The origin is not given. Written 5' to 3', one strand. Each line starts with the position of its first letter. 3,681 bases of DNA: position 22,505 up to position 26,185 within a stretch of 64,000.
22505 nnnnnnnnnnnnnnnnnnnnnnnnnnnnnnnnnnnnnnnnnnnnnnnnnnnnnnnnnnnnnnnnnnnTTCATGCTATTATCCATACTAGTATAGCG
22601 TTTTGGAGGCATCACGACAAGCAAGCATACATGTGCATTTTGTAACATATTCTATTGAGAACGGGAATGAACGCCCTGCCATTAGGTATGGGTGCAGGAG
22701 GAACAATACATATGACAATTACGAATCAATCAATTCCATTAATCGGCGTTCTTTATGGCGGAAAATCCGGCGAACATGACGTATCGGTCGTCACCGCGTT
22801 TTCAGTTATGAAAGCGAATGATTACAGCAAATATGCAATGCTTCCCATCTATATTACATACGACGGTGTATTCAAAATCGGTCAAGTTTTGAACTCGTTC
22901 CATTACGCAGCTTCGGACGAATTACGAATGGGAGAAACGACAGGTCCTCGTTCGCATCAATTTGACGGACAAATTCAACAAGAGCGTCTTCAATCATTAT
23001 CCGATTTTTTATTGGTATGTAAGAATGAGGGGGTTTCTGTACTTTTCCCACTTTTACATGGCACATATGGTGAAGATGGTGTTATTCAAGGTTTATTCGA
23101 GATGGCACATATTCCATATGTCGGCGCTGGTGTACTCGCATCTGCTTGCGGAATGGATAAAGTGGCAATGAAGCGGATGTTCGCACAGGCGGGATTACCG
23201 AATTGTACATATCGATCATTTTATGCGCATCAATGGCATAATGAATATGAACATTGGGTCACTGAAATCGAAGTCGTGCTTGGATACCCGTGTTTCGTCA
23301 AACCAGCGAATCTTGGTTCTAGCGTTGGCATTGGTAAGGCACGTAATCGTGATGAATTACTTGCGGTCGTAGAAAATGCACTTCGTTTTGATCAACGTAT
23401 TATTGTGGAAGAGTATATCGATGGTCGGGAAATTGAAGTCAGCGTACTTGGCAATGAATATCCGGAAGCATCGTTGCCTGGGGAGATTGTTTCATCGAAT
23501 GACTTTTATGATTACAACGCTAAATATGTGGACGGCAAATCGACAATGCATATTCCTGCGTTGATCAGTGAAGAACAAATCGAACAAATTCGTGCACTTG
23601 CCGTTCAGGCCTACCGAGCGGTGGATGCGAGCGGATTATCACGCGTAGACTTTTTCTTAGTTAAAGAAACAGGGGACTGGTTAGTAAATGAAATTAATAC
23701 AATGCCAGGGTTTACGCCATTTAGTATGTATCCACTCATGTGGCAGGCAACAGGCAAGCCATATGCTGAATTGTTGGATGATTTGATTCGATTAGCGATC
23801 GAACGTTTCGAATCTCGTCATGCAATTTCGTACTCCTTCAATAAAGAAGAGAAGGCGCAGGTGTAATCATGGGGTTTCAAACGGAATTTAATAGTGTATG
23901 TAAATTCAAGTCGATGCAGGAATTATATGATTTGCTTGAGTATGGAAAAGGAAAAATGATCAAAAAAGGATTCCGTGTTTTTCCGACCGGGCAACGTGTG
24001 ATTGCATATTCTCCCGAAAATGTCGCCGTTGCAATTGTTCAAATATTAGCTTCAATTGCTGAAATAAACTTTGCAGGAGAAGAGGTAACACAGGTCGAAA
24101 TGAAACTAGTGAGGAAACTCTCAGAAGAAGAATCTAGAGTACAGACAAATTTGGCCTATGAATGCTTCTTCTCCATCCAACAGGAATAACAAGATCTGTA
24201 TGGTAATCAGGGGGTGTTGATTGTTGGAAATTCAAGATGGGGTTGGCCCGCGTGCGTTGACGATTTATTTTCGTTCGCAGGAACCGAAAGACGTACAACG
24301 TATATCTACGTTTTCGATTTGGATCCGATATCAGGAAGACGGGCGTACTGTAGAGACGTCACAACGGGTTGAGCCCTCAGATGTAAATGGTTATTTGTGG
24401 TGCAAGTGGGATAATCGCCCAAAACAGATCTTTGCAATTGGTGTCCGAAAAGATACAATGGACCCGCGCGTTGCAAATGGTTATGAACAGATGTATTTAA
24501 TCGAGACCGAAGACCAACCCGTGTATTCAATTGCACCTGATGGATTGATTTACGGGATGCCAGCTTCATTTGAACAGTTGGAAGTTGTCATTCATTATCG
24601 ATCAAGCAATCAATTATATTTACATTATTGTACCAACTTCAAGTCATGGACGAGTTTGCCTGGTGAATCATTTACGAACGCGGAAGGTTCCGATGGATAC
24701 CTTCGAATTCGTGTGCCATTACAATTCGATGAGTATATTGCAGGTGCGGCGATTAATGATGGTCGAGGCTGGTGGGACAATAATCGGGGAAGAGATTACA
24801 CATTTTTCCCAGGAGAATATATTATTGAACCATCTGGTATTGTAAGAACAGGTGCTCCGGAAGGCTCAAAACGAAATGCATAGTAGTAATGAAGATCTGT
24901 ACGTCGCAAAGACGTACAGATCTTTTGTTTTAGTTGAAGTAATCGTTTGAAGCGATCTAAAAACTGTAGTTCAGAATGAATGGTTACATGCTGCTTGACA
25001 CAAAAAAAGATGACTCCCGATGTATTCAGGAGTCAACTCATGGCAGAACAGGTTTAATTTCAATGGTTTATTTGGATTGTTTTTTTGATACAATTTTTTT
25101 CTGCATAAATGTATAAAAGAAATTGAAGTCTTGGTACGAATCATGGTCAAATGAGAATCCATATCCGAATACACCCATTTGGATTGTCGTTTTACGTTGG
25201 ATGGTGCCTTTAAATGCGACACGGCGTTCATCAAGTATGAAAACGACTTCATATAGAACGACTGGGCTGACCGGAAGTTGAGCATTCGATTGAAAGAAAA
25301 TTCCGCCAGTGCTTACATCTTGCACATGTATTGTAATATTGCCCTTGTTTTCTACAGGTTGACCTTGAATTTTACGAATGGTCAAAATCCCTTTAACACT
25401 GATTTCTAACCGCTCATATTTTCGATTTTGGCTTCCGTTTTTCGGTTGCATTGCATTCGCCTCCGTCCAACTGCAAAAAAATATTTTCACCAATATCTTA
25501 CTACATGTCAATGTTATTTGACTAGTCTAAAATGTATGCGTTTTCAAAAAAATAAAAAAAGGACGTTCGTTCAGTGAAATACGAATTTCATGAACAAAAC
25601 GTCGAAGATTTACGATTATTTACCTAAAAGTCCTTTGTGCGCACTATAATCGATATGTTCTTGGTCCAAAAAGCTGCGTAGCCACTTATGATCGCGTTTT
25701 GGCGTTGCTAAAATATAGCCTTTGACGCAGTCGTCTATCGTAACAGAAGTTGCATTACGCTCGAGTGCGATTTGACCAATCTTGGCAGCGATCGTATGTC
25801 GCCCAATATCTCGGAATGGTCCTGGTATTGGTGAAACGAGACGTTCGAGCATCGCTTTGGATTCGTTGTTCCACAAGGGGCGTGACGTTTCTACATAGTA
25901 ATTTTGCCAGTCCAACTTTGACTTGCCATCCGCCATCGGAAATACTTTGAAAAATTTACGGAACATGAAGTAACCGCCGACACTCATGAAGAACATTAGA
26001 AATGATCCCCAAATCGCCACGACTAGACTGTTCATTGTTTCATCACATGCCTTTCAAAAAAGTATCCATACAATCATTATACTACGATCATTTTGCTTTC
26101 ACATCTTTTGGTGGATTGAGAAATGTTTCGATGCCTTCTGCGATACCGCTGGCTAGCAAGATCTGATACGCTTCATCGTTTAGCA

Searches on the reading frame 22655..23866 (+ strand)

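Call 70: search_protein_families(library=pfam, proteins=[window:22655-23866:+], max_evalue=0.001)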
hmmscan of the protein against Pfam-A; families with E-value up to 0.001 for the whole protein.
window:22655-23866:+ (403 aa): 8 families
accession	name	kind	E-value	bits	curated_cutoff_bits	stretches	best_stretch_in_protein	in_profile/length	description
PF07478.18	Dala_Dala_lig_C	-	2.1e-74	249.9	24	1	176-378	2-203/204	D-ala D-ala ligase C-terminus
PF01820.27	Dala_Dala_lig_N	-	4.1e-29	102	34.6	1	30-158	2-121/121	D-ala D-ala ligase N-terminus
PF02786.22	CPSase_L_D2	-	3.4e-11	43.5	19.8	1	203-349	31-178/211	Carbamoyl-phosphate synthase L chain, ATP binding domain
PF02222.28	ATP-grasp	-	6.1e-08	33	27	1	195-348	19-160/179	ATP-grasp domain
PF13535.11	ATP-grasp_4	-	1e-05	25.6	27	1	210-273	2-79/160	ATP-grasp domain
PF08443.16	RimK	-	0.00017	21.7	21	1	196-359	25-175/188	RimK-like ATP-grasp domain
PF01071.24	GARS_A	-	0.00033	21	27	1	168-266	2-100/194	Phosphoribosylglycinamide synthetase, ATP-grasp (A) domain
PF02655.19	ATP-grasp_3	-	0.00051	20.6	23.2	0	206-348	30-154/160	ATP-grasp domain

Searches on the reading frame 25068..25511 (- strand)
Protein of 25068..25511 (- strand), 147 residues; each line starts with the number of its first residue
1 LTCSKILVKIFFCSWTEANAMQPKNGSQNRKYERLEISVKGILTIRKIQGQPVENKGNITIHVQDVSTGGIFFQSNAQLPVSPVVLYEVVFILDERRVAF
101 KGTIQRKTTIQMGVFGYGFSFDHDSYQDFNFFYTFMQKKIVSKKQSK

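Call 6: search_protein_families(library=pfam, proteins=[window:25068-25511:-], max_evalue=1)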
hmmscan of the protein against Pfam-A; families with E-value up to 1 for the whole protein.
window:25068-25511:- (147 aa): 1 family
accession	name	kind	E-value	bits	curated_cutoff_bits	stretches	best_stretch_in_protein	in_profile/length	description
PF07238.19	PilZ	-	9.6e-07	29.5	22.5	1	28-124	1-88/102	PilZ domain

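Call 7: search_protein_families(library=ncbifam, proteins=[window:25068-25511:-], max_evalue=1)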
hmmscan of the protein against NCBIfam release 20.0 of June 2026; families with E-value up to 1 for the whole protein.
window:25068-25511:- (147 aa): 2 families
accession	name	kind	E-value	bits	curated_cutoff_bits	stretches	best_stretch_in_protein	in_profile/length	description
TIGR02266.1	gmx_TIGR02266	paralog_domain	0.00044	20.4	68.7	1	57-128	15-87/96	TIGR02266 family protein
NF003509.0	PRK05174.1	equivalog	0.086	12.6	124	1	65-124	15-75/172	bifunctional 3-hydroxydecanoyl-ACP dehydratase/trans-2-decenoyl-ACP isomerase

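Call 22: list_cluster_members(proteins=[P0001, P0002, P0122, window:25068-25451:-, window:47489-47902:-, window:48558-50273:-])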
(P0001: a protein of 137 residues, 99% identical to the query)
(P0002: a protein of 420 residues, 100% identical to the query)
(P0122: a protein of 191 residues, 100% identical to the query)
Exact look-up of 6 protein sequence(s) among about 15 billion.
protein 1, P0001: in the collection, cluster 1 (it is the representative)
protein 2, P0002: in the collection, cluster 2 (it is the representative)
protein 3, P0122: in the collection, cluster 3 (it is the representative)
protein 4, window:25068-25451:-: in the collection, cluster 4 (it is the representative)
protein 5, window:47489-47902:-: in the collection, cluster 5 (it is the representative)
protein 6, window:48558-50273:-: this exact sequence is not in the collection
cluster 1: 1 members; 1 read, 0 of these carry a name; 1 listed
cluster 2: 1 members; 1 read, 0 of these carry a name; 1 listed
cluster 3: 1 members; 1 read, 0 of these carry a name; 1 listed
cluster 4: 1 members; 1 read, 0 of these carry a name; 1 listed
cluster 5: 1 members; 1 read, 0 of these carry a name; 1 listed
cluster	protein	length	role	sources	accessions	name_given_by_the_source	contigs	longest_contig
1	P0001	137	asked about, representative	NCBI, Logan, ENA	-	-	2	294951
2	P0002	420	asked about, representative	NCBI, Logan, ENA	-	-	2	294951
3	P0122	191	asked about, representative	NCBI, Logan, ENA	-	-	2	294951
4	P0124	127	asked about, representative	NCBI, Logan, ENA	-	-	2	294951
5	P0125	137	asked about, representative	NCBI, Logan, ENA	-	-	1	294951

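Call 72: find_related_loci(query=window:25068-25451:-, collection=metagenome_contigs, flank=5000)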
Query window:25068-25451:- (127 aa) in metagenome_contigs; peptide patterns used: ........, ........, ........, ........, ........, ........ (x = any residue, [..] = any of these).
114 stretches matched a pattern, but none encodes a relative of the query by tblastn (E <= 1e-3).

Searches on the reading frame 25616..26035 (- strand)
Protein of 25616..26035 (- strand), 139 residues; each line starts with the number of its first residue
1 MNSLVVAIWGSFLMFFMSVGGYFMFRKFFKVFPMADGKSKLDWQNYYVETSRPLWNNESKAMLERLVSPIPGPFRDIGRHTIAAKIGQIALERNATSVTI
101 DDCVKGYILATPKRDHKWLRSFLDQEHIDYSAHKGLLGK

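Call 16: search_protein_families(library=pfam, proteins=[window:25616-26035:-], max_evalue=0.001)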
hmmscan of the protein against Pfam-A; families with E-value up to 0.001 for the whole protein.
window:25616-26035:- (139 aa): 1 family
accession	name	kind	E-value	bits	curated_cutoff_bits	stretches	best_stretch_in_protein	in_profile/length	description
PF11084.13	DUF2621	-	2.9e-56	189.8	27.7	1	4-136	6-138/139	Protein of unknown function (DUF2621)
